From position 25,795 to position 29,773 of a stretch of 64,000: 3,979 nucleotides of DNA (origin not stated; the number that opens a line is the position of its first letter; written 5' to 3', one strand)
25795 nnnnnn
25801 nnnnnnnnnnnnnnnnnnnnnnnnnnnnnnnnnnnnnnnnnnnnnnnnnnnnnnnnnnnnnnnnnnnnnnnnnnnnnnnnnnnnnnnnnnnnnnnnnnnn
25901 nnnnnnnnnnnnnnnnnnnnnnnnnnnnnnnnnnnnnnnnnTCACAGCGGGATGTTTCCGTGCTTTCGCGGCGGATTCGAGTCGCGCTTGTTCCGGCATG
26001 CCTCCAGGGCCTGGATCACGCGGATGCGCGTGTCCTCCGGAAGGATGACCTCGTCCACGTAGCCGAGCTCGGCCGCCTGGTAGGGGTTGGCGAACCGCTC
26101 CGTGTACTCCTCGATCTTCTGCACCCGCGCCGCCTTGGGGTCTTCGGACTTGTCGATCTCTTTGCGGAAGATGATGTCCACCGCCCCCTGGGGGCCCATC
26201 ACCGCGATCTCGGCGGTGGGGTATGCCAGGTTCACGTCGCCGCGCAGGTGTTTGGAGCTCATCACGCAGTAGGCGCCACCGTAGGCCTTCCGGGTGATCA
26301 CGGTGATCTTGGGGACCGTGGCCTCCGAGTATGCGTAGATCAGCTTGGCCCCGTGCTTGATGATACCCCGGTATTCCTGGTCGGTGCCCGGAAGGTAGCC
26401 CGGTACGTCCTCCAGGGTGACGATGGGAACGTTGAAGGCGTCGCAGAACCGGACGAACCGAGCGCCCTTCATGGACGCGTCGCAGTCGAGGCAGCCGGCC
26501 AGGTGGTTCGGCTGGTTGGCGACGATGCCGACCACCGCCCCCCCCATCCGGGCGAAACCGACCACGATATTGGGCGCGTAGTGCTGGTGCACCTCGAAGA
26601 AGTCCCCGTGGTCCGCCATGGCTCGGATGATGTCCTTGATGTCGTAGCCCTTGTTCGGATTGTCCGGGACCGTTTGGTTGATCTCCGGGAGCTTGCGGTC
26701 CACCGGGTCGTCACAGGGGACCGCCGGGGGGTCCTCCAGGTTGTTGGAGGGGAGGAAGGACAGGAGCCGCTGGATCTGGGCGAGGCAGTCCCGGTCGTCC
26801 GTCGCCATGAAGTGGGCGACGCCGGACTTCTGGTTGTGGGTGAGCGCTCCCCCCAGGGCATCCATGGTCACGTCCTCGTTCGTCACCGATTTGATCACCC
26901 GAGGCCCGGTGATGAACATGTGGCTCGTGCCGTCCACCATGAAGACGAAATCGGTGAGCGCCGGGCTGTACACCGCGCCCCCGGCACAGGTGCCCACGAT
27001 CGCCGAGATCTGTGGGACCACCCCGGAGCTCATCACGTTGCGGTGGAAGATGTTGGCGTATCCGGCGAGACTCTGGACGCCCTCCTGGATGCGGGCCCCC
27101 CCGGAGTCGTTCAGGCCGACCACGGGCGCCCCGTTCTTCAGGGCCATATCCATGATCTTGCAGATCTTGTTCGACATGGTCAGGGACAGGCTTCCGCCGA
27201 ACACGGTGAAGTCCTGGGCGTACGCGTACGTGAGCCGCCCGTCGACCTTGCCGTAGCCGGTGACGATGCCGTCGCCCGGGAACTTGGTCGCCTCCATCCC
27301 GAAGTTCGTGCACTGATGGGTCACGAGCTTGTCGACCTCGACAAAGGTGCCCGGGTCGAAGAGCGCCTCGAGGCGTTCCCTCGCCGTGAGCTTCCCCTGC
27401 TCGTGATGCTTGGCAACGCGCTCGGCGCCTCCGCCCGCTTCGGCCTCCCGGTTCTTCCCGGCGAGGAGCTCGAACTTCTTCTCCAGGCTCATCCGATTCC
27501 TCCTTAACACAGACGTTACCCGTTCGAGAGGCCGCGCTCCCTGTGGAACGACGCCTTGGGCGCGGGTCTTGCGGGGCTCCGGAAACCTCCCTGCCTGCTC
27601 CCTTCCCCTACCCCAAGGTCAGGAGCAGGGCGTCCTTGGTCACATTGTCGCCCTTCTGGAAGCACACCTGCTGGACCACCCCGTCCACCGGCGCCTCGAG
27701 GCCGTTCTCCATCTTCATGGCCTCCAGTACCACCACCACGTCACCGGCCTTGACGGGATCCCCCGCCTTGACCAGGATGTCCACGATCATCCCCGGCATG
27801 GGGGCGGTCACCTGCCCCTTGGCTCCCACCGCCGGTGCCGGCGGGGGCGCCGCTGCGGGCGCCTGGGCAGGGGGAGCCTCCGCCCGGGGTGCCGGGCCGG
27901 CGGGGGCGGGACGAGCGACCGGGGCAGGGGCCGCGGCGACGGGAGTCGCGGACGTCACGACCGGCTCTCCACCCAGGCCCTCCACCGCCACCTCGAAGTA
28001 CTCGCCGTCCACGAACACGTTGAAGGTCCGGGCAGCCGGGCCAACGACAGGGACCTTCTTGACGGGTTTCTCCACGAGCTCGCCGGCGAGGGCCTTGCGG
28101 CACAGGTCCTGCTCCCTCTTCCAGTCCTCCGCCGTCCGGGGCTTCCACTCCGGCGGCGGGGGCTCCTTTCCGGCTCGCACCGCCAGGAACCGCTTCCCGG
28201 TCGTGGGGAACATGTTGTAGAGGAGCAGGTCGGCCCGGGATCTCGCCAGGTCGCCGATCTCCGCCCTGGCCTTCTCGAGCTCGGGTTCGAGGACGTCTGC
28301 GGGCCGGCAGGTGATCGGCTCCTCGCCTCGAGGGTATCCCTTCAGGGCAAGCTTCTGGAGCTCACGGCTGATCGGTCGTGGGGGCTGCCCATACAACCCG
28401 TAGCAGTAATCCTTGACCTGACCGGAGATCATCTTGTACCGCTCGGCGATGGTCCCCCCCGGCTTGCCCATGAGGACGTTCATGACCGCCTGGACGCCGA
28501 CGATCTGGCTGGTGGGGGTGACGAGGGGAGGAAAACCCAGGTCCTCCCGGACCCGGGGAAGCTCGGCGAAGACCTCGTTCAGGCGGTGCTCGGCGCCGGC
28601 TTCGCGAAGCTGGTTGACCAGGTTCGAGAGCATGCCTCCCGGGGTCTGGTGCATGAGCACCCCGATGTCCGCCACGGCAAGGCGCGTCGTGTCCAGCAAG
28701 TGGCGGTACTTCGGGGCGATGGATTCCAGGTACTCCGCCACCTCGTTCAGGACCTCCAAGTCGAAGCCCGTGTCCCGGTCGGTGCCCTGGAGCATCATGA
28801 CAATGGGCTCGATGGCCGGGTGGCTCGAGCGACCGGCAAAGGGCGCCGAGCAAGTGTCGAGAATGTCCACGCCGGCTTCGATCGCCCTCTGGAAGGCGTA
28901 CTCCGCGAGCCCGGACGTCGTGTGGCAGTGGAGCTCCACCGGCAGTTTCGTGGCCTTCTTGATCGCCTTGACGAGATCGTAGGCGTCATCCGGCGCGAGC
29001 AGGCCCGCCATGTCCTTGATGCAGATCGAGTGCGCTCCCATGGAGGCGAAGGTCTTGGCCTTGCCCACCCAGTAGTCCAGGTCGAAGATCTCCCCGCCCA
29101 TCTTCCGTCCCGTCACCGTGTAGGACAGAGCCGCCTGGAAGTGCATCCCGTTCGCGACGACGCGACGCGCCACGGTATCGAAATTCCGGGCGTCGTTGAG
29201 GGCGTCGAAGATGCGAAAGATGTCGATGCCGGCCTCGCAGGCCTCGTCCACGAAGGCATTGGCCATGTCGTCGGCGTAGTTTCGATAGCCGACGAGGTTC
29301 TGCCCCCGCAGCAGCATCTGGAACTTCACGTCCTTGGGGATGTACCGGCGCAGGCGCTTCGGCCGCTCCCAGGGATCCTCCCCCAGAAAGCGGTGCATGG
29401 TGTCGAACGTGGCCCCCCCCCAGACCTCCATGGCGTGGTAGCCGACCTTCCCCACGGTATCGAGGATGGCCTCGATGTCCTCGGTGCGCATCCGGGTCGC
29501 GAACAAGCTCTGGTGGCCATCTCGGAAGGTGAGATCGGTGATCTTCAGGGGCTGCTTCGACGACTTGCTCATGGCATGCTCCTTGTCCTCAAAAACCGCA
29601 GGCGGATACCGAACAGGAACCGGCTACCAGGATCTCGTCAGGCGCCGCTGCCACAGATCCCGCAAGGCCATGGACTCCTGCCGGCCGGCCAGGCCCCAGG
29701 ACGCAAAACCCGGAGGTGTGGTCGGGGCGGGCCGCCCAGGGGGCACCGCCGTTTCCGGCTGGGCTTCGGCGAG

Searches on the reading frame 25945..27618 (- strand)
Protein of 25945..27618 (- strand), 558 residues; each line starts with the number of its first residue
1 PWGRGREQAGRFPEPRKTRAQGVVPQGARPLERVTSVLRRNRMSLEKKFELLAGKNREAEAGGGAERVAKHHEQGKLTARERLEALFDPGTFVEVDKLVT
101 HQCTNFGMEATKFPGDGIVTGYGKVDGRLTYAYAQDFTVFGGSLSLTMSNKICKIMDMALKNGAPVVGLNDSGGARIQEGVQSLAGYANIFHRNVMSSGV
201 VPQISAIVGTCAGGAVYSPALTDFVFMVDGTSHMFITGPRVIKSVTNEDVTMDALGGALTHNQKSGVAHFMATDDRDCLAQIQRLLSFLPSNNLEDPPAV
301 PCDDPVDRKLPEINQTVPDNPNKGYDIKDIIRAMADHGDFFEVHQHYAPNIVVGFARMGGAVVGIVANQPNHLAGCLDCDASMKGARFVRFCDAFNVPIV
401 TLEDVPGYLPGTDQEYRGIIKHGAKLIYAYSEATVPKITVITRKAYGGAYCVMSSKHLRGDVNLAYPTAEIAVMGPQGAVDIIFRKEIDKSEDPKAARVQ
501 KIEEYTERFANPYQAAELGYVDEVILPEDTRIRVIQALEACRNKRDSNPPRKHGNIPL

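Call 66: search_protein_families(library=ncbifam, proteins=[window:25945-27618:-], max_evalue=0.00001)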
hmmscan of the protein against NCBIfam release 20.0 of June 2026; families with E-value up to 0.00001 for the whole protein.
window:25945-27618:- (558 aa): 9 families
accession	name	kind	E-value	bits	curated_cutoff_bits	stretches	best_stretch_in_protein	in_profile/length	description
TIGR01117.1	mmdA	subfamily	1e-251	836.1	998.8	1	48-558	2-512/512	methylmalonyl-CoA decarboxylase subunit alpha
TIGR00515.1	accD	equivalog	4.2e-19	69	317.45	1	76-250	56-243/285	acetyl-CoA carboxylase, carboxyltransferase subunit beta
NF005530.0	PRK07189.1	equivalog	2e-16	60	228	1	75-245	14-192/303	biotin-independent malonate decarboxylase subunit beta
TIGR03133.1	malonate_beta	equivalog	5e-15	55.5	278.15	1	77-248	6-185/274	biotin-independent malonate decarboxylase subunit beta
NF041504.1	AccA_sub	subfamily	2e-13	50.3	300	1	349-486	39-180/257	carboxyltransferase subunit alpha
NF004344.0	PRK05724.1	equivalog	1.8e-12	47.2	357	1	375-502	130-250/319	acetyl-CoA carboxylase carboxyltransferase subunit alpha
TIGR00513.1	accA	equivalog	2.2e-11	43.7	319.3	1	350-503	97-251/321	acetyl-CoA carboxylase carboxyl transferase subunit alpha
NF008971.0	PRK12319.1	equivalog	2.5e-09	37.1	406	0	379-503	81-198/256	acetyl-CoA carboxylase carboxyl transferase subunit alpha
TIGR03134.1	malonate_gamma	equivalog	4.1e-08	33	237.15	1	328-490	3-175/258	biotin-independent malonate decarboxylase subunit gamma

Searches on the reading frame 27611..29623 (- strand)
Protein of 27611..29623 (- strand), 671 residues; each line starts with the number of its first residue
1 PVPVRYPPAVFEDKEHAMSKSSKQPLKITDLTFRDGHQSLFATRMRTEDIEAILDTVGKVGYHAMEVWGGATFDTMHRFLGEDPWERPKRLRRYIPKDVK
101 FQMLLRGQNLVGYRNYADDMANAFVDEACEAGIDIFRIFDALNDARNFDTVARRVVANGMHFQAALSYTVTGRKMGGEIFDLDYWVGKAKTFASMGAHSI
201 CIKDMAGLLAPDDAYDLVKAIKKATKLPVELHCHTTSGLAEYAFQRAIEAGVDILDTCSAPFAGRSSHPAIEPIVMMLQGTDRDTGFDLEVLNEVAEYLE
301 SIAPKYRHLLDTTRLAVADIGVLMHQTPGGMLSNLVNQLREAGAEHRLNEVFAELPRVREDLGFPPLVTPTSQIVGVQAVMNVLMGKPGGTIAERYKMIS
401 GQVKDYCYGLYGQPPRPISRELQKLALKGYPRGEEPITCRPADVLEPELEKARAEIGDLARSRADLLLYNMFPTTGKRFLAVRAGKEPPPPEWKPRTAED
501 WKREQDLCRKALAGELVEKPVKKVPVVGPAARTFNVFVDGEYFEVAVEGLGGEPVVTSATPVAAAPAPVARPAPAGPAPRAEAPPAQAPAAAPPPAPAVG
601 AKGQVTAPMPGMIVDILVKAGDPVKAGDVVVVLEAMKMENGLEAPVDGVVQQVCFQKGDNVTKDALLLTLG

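Call 66: search_protein_families(library=ncbifam, proteins=[window:27611-29623:-], max_evalue=0.00001)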
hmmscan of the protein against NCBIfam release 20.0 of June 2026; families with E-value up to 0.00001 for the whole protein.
window:27611-29623:- (671 aa): 29 families (the best 25 are shown)
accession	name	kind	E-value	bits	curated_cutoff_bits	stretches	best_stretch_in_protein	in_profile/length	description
NF006761.0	PRK09282.1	domain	9.3e-213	707.9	402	1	25-669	3-588/591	pyruvate carboxylase subunit B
TIGR01108.1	oadA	equivalog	8.5e-200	665.1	756.5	1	28-666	1-581/582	sodium-extruding oxaloacetate decarboxylase subunit alpha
NF010643.0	PRK14040.1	subfamily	8e-180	599.2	892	1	22-670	3-594/595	oxaloacetate decarboxylase subunit alpha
NF010644.0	PRK14041.1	equivalog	1.2e-167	558.2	734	1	27-485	4-442/467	pyruvate carboxylase subunit B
NF008985.0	PRK12331.1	equivalog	1.9e-166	554.4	718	1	25-485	3-446/465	oxaloacetate decarboxylase subunit alpha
NF010645.0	PRK14042.1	equivalog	1e-150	503.4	1182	2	28-484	6-442/596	pyruvate carboxylase subunit B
NF008984.0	PRK12330.1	equivalog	3.8e-136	454.8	827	1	24-485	4-451/500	methylmalonyl-CoA carboxytransferase subunit 5S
NF009554.0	PRK12999.1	equivalog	4e-136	455.4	965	2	22-482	530-991/1147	pyruvate carboxylase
NF009231.0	PRK12581.1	equivalog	4.5e-129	431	954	1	21-483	8-453/468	oxaloacetate decarboxylase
TIGR01235.1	pyruv_carbox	equivalog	3.6e-121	405.6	1114.45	2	22-482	527-988/1143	pyruvate carboxylase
NF004173.0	PRK05641.1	equivalog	2.7e-25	89.7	199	1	532-671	23-153/153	putative acetyl-CoA carboxylase biotin carboxyl carrier protein subunit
NF005117.0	PRK06549.1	equivalog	3.4e-20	72.9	159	1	532-669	3-128/130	acetyl-CoA carboxylase biotin carboxyl carrier protein subunit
NF047903.1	MmDecMmdC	equivalog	5.4e-20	72.2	200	1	533-664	3-125/132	methylmalonyl-CoA decarboxylase subunit gamma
NF006049.0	PRK08195.1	subfamily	2.7e-17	62.8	229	1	22-322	4-289/344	4-hyroxy-2-oxovalerate/4-hydroxy-2-oxopentanoic acid aldolase,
TIGR03217.1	4OH_2_O_val_ald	equivalog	5.6e-15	55.4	286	1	161-318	121-280/334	4-hydroxy-2-oxovalerate aldolase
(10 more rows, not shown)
